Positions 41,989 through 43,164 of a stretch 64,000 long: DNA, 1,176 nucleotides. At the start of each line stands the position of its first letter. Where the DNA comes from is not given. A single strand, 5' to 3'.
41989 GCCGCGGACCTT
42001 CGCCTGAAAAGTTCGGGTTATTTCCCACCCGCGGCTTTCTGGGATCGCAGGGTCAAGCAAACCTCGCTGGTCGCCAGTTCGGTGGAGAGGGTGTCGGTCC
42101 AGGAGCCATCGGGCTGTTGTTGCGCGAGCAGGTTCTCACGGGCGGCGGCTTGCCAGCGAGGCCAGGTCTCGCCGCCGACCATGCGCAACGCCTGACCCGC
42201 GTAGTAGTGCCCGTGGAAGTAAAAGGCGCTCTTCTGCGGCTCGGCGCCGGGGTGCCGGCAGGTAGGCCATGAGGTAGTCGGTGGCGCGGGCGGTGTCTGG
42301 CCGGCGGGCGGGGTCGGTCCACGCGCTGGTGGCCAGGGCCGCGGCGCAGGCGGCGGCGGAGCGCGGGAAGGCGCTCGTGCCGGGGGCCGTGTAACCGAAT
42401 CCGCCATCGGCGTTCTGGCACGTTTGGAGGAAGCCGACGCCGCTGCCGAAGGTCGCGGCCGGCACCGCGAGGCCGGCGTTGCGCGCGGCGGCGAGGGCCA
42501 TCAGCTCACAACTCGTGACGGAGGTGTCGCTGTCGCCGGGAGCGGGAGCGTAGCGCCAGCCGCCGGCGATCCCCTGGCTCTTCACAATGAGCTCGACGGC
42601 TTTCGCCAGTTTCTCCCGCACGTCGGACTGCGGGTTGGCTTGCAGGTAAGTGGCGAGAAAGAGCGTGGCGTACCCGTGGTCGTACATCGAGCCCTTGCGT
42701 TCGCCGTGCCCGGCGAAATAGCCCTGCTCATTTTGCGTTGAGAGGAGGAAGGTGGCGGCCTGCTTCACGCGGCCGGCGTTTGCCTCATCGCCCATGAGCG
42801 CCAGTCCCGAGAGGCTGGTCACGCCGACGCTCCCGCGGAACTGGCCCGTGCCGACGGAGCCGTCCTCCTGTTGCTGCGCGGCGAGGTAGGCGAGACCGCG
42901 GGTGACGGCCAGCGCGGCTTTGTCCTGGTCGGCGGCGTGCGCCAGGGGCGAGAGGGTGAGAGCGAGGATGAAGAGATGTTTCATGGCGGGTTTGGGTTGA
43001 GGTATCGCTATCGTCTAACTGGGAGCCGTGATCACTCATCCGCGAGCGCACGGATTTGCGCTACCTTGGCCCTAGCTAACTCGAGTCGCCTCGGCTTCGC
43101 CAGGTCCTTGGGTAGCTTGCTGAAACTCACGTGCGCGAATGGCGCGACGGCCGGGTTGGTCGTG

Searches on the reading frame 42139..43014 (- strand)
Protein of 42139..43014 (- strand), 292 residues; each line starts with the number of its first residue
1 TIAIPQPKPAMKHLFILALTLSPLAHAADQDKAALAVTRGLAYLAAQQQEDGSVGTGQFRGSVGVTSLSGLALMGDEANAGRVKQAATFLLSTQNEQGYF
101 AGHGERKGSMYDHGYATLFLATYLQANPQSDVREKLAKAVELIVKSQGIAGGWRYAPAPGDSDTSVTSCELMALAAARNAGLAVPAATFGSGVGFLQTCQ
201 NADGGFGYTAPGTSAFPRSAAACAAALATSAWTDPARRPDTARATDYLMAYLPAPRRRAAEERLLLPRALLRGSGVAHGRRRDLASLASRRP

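Call 55: search_protein_families(library=pfam, proteins=[window:42139-43014:-], max_evalue=0.0001)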
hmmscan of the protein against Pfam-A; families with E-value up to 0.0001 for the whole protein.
window:42139-43014:- (292 aa): 2 families
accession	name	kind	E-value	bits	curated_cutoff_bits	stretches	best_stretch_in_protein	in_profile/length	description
PF00432.27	Prenyltrans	-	3.4e-12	46.8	26.5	1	67-248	35-205/304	Prenyltransferase alpha-alpha toroid domain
PF13243.12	SQHop_cyclase_C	-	6.1e-10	39.1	26.1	1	68-218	146-296/319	Squalene-hopene cyclase C-terminal domain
